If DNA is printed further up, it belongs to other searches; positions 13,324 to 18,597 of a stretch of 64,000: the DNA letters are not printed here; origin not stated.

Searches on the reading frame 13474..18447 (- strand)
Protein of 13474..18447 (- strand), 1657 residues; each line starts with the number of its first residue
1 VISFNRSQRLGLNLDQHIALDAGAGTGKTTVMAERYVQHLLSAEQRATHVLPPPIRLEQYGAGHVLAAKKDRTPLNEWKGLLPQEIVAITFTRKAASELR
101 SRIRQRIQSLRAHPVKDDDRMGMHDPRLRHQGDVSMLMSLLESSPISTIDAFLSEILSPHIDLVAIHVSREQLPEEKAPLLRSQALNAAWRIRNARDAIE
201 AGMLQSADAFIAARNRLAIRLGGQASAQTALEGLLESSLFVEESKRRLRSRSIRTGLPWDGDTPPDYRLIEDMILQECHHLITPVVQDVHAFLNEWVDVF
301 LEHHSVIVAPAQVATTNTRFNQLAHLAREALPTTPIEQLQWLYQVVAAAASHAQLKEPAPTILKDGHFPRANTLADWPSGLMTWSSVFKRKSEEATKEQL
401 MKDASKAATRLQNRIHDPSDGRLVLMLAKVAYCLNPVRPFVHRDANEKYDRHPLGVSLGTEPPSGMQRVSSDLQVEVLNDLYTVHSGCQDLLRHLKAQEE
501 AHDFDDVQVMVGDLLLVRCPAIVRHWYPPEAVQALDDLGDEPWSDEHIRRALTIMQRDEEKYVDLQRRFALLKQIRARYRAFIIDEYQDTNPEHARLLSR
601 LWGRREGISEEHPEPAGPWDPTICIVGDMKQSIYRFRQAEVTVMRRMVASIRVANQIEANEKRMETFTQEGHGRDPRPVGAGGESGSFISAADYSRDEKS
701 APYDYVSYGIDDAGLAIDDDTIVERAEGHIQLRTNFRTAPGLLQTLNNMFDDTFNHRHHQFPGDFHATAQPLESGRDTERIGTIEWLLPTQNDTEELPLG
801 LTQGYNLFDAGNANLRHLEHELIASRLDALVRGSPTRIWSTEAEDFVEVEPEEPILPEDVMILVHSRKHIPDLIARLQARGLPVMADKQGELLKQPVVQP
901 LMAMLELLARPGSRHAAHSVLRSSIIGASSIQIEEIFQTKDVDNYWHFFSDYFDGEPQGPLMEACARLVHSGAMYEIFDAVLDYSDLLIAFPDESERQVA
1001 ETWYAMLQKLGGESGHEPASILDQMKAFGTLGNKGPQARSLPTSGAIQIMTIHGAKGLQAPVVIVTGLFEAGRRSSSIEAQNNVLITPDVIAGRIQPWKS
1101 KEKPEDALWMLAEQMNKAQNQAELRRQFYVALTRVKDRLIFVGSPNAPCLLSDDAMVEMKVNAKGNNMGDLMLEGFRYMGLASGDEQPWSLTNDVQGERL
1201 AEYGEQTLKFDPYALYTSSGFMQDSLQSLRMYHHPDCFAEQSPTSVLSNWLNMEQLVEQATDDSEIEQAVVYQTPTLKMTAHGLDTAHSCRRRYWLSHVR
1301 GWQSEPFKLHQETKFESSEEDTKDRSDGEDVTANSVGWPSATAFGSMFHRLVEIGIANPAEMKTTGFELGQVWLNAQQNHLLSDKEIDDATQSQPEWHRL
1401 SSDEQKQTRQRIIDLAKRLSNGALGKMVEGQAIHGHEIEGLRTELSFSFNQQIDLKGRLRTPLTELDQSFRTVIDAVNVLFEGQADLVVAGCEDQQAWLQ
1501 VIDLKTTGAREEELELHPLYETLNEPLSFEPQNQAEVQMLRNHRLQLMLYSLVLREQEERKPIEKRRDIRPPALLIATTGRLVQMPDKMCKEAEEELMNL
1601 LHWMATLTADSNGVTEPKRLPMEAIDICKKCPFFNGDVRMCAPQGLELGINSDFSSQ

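Call 3: search_protein_families(library=pfam, proteins=[window:13474-18447:-], max_evalue=1)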
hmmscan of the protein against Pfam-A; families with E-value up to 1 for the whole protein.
window:13474-18447:- (1657 aa): 7 families
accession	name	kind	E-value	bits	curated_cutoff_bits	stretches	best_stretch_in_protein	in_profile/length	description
PF00580.27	UvrD-helicase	-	1.5e-33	117.1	23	3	568-647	202-266/271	UvrD/REP helicase N-terminal domain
PF13361.12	UvrD_C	-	5.7e-18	65.9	25.6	2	1006-1141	247-345/350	UvrD-like helicase C-terminal domain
PF13245.12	AAA_19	-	4.6e-11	43.5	25.1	2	17-120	13-78/134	AAA domain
PF12705.13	PDDEXK_1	-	5.7e-08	33.4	22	1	1283-1633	6-242/247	PD-(D/E)XK nuclease superfamily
PF13538.12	UvrD_C_2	-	2.2e-06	27.8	27.4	2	1049-1068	4-23/52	UvrD-like helicase C-terminal domain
PF13401.12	AAA_22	-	0.031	15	27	0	16-61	6-33/130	AAA domain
PF17939.6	TetR_C_30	-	0.045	14.5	26.3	0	321-369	49-97/115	Tetracyclin repressor-like, C-terminal domain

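Call 73: search_protein_families(library=ncbifam, proteins=[window:13474-18447:-], max_evalue=0.01)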
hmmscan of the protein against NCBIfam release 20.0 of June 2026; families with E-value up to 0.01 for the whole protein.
window:13474-18447:- (1657 aa): 14 families
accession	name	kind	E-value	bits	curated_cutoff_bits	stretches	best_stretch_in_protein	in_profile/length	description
TIGR00609.1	recB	equivalog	1.7e-40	139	696.05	3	724-1142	429-811/1175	exodeoxyribonuclease V subunit beta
TIGR02785.1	addA_Gpos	equivalog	5.5e-40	137.1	707.65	4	1043-1144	780-879/1234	helicase-exonuclease AddAB subunit AddA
TIGR02784.1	addA_alphas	equivalog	9.9e-33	113.6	860.75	3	1045-1144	775-870/1138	double-strand break repair helicase AddA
NF010485.0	PRK13909.1-2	equivalog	9.6e-26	90.3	650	3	79-158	30-112/909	RecB-like helicase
TIGR01073.1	pcrA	equivalog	9.7e-22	77.1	911.2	3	567-644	198-260/725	DNA helicase PcrA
NF008128.0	PRK10876.1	equivalog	9.4e-20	69.9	1697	2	570-652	369-438/1181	exodeoxyribonuclease V subunit beta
NF010487.0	PRK13909.1-4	equivalog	2.1e-17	62.7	759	2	80-157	32-112/924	RecB-like helicase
TIGR01075.1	uvrD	equivalog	3.6e-16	58.6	1144.45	1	565-658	195-273/715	DNA helicase II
NF008276.0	PRK11054.1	equivalog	3.4e-15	55.6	543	1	578-643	430-482/684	DNA helicase IV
NF008743.0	PRK11773.1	equivalog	7.5e-15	54.3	965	1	567-657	202-277/720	DNA helicase II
TIGR01074.1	rep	equivalog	3.1e-12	45.6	951.45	1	79-112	42-75/668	DNA helicase Rep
NF010484.0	PRK13909.1-1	equivalog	4.5e-10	38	1074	1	1046-1145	636-732/945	RecB-like helicase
NF008172.0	PRK10919.1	equivalog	8.1e-07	27.6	1168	0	565-640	194-254/673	DNA helicase Rep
NF010486.0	PRK13909.1-3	equivalog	4.8e-06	24.9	1109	0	582-641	334-387/921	RecB-like helicase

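Call 74: search_protein_families(library=padloc, proteins=[window:13474-18447:-], max_evalue=0.01)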
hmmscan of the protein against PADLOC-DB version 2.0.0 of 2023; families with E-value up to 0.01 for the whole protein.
window:13474-18447:- (1657 aa): 36 families (the best 25 are shown)
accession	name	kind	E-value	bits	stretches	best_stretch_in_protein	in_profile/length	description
PDLC00114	GajB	-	1.9e-19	67.7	2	857-1070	351-571/635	UrvD helicase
PDLC00122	GajB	-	1.1e-18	65.5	1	574-649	158-219/502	UrvD helicase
PDLC00117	GajB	-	1.4e-16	58.1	1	570-653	210-279/604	UrvD helicase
PDLC03802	RTasHel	-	1.8e-16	58.1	2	570-639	184-238/675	DRT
PDLC00103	GajB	-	1.9e-16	58.2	1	854-1068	343-542/612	UrvD helicase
PDLC00123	GajB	-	2.7e-16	57.3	2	571-649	169-232/540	UrvD helicase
PDLC00132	GajB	-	1.5e-14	51.6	0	573-647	209-269/625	UrvD helicase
PDLC00129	GajB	-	1.1e-12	45.3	1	570-652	218-285/594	UrvD helicase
PDLC00136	GajB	-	1.6e-11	41.8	1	567-660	195-274/570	UrvD helicase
PDLC00119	GajB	-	4e-11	40.5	1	566-660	206-285/565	UrvD helicase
PDLC00107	GajB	-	1.8e-09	34.8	1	1046-1144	479-557/587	UrvD helicase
PDLC00112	GajB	-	2.2e-09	34.5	1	564-649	197-267/581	UrvD helicase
PDLC00135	GajB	-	3.4e-09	34.1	1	15-105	20-72/603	UrvD helicase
PDLC00104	GajB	-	3.7e-08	30.5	1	1045-1152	502-572/574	UrvD helicase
PDLC00127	GajB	-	1.4e-07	28.4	0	84-105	53-74/594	UrvD helicase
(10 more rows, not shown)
